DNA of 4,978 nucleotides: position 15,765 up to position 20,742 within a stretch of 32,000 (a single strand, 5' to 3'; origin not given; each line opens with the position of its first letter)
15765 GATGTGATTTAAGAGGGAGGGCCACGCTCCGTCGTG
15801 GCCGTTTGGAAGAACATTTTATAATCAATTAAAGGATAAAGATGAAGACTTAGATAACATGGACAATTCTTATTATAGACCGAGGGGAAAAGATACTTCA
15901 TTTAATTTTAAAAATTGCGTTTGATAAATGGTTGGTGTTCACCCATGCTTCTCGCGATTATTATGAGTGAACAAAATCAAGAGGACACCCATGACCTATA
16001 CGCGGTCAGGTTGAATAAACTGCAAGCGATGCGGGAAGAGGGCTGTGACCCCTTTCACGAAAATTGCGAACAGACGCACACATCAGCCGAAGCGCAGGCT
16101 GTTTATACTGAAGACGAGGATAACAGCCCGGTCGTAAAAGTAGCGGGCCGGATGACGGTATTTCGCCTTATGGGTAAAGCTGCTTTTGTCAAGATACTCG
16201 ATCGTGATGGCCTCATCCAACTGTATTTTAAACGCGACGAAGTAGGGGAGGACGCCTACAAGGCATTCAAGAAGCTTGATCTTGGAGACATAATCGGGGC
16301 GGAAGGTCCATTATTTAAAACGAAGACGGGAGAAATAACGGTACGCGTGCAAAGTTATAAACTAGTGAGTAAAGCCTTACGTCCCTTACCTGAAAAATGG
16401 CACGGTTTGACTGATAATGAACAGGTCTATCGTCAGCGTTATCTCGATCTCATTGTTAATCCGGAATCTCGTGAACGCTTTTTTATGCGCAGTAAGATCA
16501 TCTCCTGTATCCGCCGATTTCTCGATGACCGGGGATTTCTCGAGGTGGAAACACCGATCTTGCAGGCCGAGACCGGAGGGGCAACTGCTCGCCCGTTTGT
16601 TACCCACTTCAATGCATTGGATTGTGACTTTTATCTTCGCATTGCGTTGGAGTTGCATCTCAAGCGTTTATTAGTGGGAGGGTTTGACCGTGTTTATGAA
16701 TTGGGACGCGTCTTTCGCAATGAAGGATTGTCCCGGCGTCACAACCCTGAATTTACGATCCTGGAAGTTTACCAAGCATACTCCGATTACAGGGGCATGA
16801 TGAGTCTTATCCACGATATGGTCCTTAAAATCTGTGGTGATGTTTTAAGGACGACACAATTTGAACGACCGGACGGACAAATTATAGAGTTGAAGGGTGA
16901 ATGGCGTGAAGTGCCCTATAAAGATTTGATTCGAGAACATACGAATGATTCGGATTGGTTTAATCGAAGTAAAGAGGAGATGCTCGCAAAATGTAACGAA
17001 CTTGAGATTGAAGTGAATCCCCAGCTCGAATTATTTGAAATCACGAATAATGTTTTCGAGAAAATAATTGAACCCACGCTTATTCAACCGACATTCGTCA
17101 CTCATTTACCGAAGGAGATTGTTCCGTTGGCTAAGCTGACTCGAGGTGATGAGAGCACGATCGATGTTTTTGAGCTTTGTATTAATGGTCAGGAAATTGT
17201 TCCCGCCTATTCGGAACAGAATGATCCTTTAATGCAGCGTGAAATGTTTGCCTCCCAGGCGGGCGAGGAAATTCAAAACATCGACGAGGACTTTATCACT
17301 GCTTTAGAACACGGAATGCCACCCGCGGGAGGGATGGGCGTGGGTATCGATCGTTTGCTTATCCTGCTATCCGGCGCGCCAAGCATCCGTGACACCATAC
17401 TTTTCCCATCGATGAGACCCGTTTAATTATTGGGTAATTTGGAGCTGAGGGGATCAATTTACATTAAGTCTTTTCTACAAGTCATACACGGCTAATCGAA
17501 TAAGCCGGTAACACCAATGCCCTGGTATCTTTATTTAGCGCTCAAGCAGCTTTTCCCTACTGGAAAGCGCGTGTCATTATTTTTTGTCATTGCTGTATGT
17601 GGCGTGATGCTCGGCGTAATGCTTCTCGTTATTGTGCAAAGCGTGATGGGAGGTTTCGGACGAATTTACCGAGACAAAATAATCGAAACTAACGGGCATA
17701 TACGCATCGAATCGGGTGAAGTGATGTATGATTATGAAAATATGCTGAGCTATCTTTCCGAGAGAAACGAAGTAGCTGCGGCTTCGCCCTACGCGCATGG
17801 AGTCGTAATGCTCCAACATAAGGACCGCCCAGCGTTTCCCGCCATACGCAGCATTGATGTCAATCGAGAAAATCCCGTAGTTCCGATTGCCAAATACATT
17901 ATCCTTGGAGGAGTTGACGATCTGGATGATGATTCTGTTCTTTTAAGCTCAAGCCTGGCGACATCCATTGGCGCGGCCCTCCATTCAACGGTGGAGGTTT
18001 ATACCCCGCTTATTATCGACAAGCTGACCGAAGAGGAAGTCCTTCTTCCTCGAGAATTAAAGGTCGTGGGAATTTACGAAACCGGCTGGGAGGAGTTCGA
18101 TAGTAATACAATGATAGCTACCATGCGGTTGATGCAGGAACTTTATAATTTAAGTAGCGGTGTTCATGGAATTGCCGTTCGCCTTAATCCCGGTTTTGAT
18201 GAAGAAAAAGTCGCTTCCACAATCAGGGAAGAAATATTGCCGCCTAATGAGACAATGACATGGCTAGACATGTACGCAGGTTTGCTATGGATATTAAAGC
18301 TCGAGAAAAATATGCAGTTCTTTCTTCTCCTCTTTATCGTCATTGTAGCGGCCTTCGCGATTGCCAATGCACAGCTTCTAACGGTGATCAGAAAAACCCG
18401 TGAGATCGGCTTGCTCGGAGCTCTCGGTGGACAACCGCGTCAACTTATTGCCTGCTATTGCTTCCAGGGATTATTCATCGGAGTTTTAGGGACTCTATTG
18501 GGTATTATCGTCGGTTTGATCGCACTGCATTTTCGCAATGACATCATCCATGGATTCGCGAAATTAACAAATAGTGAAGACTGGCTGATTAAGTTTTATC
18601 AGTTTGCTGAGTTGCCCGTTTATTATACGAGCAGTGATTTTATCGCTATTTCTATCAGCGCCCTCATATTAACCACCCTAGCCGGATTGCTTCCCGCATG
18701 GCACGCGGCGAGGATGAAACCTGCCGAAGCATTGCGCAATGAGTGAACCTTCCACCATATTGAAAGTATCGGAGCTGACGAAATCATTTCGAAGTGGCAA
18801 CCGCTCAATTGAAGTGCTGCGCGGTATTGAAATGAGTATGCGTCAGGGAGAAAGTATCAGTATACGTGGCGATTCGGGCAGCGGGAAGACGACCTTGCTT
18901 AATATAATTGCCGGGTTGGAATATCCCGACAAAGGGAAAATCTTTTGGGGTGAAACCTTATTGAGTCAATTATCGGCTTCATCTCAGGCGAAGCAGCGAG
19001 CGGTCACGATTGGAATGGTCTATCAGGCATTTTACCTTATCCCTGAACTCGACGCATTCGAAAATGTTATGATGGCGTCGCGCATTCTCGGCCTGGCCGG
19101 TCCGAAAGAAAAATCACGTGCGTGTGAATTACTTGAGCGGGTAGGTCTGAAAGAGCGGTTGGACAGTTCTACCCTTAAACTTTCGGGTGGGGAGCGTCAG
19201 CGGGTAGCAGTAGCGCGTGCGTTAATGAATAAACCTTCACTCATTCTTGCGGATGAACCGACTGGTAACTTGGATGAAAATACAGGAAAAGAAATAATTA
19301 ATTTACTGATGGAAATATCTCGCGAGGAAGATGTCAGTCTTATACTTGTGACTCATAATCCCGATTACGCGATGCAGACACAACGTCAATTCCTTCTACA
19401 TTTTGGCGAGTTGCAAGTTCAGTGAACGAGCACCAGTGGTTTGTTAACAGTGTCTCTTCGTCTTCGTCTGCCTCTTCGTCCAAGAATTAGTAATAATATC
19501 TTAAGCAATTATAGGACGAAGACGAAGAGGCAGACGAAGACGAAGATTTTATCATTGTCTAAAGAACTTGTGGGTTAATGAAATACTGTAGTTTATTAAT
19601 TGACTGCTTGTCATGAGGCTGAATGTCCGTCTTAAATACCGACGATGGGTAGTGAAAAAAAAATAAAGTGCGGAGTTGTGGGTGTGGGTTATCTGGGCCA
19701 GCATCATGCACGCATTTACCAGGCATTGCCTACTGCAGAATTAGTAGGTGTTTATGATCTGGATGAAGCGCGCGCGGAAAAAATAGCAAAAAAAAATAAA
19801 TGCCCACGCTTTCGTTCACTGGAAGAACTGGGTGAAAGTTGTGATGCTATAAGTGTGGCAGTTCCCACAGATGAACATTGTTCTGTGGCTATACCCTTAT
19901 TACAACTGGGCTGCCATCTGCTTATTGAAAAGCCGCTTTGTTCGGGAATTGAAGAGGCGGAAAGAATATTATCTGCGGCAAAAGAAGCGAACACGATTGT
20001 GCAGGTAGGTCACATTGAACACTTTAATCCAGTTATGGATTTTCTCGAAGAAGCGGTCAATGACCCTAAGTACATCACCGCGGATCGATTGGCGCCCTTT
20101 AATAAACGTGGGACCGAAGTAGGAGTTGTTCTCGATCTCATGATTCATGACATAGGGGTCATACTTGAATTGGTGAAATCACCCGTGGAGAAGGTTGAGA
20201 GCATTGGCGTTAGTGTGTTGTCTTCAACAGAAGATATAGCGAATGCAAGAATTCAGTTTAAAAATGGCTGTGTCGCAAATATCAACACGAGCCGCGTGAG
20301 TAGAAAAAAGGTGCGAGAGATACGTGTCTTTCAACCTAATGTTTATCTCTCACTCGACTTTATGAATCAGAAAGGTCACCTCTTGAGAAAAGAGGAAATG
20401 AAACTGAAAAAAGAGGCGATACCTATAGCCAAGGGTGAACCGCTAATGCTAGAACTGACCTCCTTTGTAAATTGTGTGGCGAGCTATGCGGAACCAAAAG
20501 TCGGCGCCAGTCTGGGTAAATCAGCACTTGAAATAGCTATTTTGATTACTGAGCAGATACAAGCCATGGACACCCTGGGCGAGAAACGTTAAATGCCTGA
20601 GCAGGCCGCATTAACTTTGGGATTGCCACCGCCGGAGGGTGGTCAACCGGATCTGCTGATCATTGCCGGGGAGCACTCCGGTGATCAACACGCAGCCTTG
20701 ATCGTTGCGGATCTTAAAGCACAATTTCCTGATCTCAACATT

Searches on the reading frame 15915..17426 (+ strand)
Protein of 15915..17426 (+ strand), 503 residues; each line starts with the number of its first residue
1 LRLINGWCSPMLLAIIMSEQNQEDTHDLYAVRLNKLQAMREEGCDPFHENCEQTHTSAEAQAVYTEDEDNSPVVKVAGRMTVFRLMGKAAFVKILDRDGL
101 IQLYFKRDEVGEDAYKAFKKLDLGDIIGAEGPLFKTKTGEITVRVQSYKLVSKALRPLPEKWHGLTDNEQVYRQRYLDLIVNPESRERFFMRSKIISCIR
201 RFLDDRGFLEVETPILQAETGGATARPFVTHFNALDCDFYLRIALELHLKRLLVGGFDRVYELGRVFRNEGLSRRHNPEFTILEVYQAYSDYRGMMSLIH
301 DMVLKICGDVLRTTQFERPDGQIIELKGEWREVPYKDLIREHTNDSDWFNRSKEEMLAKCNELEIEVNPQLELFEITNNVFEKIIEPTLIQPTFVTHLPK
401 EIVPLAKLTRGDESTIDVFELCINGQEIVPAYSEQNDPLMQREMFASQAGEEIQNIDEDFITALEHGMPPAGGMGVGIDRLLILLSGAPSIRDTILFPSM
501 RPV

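Call 10: search_protein_families(library=pfam, proteins=[window:15915-17426:+])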
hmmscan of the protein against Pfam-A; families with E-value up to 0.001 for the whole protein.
window:15915-17426:+ (503 aa): 2 families
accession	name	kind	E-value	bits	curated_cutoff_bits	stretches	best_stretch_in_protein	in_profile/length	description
PF00152.25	tRNA-synt_2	-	1.8e-82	277.3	25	1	168-500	2-307/308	tRNA synthetases class II (D, K and N)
PF01336.31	tRNA_anti-codon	-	3.9e-15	56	27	1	74-150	1-74/75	OB-fold nucleic acid binding domain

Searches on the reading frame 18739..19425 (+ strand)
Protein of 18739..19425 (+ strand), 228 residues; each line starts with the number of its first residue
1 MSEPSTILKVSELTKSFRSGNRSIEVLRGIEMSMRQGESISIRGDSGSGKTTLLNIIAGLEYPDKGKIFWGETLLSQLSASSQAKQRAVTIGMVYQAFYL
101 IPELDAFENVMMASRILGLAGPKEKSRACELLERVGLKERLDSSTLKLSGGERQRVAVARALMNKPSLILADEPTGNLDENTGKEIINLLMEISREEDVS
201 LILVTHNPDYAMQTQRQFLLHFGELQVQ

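Call 10: search_protein_families(library=pfam, proteins=[window:18739-19425:+])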
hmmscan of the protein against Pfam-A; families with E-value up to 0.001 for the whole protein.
window:18739-19425:+ (228 aa): 3 families
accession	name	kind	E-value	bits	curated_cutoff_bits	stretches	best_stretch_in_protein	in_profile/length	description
PF00005.33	ABC_tran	-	1.7e-33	116.6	25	1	27-175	1-136/137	ABC transporter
PF13304.12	AAA_21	-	9.1e-05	23.1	27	0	164-208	257-300/304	AAA domain, putative AbiEii toxin, Type IV TA system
PF02463.25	SMC_N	-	0.00085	19.2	40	0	129-217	124-208/220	RecF/RecN/SMC N terminal domain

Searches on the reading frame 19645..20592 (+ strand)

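Call 10: search_protein_families(library=pfam, proteins=[window:19645-20592:+])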
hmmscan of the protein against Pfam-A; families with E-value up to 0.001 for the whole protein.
window:19645-20592:+ (315 aa): 4 families
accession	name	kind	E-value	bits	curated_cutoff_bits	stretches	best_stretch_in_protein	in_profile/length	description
PF01408.29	GFO_IDH_MocA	-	1.3e-30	106.9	24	1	7-123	1-120/120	Oxidoreductase family, NAD-binding Rossmann fold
PF22725.1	GFO_IDH_MocA_C3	-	5.1e-09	36.6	27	1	153-228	37-116/124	GFO/IDH/MocA C-terminal domain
PF02826.25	2-Hacid_dh_C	-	1e-05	25.5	25.1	1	8-78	38-104/178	D-isomer specific 2-hydroxyacid dehydrogenase, NAD binding domain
PF02894.22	GFO_IDH_MocA_C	-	0.0002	21.7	22.9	0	154-219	35-105/218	Oxidoreductase family, C-terminal alpha/beta domain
